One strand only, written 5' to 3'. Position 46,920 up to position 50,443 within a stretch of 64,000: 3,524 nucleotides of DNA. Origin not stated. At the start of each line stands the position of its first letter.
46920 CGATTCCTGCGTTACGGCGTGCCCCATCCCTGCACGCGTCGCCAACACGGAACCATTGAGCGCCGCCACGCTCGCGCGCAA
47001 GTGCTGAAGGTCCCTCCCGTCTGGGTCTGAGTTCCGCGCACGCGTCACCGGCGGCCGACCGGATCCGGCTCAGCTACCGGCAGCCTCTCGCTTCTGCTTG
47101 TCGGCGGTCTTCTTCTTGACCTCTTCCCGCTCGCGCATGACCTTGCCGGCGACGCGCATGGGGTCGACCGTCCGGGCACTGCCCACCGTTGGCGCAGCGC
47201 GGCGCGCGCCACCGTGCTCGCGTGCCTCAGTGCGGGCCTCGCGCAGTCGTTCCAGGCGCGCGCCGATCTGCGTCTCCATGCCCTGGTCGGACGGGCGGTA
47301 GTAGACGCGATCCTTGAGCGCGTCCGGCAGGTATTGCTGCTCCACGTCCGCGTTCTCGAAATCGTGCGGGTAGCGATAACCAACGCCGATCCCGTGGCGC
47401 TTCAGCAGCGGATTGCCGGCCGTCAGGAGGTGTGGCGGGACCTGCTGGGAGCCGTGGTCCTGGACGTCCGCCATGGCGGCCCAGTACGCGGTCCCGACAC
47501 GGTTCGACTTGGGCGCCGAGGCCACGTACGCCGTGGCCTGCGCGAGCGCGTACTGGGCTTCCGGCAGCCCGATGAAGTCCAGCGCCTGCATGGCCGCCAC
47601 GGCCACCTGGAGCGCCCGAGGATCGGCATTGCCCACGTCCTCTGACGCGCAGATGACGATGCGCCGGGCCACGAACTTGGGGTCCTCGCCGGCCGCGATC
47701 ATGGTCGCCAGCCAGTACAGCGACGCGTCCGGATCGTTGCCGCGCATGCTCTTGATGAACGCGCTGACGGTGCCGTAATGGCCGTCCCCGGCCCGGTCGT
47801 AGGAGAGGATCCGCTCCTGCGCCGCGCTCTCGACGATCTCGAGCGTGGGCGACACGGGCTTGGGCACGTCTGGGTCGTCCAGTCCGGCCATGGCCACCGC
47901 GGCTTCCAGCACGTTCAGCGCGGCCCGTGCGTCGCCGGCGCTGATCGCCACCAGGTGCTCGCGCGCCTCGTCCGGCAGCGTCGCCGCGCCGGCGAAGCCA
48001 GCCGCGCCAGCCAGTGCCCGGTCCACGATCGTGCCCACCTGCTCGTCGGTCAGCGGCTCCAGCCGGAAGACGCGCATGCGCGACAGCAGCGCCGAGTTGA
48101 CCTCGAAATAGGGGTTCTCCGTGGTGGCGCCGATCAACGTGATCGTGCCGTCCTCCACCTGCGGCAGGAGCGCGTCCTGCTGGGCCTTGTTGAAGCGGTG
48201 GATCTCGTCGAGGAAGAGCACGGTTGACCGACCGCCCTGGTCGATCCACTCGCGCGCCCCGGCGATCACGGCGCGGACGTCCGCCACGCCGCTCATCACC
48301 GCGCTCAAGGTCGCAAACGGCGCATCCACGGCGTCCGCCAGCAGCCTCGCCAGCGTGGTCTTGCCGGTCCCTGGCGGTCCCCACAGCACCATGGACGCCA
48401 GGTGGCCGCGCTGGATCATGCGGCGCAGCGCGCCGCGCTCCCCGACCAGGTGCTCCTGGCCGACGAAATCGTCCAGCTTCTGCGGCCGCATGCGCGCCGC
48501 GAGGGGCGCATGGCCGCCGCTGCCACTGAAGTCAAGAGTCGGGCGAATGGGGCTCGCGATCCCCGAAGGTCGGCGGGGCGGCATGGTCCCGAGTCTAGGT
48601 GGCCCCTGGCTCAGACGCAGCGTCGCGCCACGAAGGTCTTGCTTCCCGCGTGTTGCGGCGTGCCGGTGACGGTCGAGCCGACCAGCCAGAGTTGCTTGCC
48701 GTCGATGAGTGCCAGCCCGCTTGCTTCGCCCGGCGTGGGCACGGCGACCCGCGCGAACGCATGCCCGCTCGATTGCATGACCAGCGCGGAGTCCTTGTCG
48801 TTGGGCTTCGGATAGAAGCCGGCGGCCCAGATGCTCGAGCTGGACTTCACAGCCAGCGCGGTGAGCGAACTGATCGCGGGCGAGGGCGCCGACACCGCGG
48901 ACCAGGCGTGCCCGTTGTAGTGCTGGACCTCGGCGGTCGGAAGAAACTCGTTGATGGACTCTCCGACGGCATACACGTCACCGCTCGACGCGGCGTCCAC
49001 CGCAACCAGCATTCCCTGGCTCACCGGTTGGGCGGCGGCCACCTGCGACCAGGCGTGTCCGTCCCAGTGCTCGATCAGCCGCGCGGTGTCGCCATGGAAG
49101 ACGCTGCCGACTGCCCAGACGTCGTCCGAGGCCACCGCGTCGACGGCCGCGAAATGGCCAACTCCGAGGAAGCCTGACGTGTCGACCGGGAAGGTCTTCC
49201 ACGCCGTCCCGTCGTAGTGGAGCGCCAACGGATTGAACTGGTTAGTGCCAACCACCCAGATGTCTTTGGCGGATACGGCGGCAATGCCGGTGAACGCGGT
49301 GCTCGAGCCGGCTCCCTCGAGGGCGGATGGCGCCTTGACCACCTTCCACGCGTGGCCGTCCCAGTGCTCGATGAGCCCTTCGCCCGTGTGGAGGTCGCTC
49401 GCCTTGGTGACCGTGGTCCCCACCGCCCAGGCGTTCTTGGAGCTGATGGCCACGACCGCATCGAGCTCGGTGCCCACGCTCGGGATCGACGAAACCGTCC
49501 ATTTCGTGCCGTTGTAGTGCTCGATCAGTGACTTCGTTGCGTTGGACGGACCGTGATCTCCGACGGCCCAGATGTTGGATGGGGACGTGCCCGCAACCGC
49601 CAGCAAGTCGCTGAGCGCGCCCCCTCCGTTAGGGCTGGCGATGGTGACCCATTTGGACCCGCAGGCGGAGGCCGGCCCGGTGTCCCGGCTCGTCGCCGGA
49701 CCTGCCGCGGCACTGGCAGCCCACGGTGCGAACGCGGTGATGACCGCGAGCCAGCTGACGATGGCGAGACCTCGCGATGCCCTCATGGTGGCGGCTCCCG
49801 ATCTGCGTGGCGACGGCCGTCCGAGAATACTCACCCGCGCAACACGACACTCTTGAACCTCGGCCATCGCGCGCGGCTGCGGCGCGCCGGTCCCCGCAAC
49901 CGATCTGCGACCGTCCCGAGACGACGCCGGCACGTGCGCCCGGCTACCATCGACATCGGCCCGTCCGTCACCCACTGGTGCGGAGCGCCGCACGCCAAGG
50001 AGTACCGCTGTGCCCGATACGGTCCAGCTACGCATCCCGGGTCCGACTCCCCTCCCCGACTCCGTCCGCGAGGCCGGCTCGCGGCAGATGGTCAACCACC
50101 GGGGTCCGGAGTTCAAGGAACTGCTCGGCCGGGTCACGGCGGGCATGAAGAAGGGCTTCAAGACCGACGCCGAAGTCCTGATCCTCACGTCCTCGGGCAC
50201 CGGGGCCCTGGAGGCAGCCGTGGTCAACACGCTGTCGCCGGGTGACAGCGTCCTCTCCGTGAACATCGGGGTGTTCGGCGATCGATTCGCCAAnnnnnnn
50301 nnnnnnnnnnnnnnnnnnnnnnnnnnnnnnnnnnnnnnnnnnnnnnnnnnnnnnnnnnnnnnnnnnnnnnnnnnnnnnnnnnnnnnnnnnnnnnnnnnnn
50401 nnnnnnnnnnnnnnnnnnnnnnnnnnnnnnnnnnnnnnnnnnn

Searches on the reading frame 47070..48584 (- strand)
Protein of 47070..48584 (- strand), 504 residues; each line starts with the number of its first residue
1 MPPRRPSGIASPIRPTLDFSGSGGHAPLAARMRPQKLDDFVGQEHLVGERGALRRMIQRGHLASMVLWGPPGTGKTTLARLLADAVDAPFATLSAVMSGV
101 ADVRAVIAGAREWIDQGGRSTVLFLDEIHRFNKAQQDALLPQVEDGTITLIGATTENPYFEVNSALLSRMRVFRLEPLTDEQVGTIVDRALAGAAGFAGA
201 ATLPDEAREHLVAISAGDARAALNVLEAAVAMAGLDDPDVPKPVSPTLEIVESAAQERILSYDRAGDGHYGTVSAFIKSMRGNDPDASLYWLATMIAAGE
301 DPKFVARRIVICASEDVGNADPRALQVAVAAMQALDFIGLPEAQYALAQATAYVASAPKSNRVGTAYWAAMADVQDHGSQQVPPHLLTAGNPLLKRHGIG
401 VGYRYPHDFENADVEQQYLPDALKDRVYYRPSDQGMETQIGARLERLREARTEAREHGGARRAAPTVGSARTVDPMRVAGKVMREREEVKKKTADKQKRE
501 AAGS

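Call 49: search_protein_families(library=pfam, proteins=[window:47070-48584:-], max_evalue=0.0001)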
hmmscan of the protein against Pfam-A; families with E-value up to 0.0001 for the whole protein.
window:47070-48584:- (504 aa): 10 families
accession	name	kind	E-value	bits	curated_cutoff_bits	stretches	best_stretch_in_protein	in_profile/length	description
PF12002.13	MgsA_C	-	2e-64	216.9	27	1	282-447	1-166/167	MgsA AAA+ ATPase C terminal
PF16193.11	AAA_assoc_2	-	3.9e-22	78.7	34.3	1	201-281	5-81/81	AAA C-terminal domain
PF00004.35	AAA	-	1.5e-17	64.7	21.2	1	65-173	1-126/131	ATPase family associated with various cellular activities (AAA)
PF05496.18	RuvB_N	-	1.5e-15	57.8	27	1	32-151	1-116/159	Holliday junction DNA helicase RuvB P-loop domain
PF07728.20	AAA_5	-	1e-08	35.7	22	1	65-156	2-103/139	AAA domain (dynein-related subfamily)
PF13191.12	AAA_16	-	2.5e-07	31.8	32.6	0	51-89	13-51/167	AAA ATPase domain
PF01078.27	Mg_chelatase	-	1e-06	28.7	20.3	0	121-166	108-152/207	Magnesium chelatase, subunit ChlI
PF13401.12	AAA_22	-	1.2e-05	26.1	27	0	64-89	7-35/130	AAA domain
PF00158.32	Sigma54_activat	-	1.6e-05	25.1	20.2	0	121-157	95-131/168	Sigma-54 interaction domain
PF13173.12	AAA_14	-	4.7e-05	23.8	27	1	65-179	5-124/129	AAA domain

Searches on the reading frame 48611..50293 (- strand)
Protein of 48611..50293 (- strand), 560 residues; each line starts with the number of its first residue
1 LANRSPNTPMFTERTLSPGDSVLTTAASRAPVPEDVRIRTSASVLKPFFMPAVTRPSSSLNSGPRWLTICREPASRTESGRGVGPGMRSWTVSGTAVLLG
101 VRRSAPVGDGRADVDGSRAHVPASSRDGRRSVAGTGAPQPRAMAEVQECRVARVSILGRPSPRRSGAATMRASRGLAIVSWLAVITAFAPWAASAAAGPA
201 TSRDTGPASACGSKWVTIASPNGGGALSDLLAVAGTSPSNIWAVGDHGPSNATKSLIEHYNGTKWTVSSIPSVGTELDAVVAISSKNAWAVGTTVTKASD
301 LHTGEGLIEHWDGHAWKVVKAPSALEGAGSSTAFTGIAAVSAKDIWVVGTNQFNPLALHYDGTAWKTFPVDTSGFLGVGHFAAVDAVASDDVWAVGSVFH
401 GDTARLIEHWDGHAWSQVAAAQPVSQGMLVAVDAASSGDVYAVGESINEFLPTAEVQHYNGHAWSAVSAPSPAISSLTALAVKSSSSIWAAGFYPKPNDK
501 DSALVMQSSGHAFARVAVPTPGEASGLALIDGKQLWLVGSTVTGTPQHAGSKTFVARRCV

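Call 49: search_protein_families(library=pfam, proteins=[window:48611-50293:-], max_evalue=0.0001)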
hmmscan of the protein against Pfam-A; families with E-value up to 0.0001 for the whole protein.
window:48611-50293:- (560 aa): 2 families
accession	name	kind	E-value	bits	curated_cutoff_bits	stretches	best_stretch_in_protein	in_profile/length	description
PF19565.4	DUF6087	-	1.7e-07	31.9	27.1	0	396-426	35-65/99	Family of unknown function (DUF6087)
PF12768.13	Rax2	-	2.5e-05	24.2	28.8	0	231-283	128-178/254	Rax2 C-terminal beta propeller domain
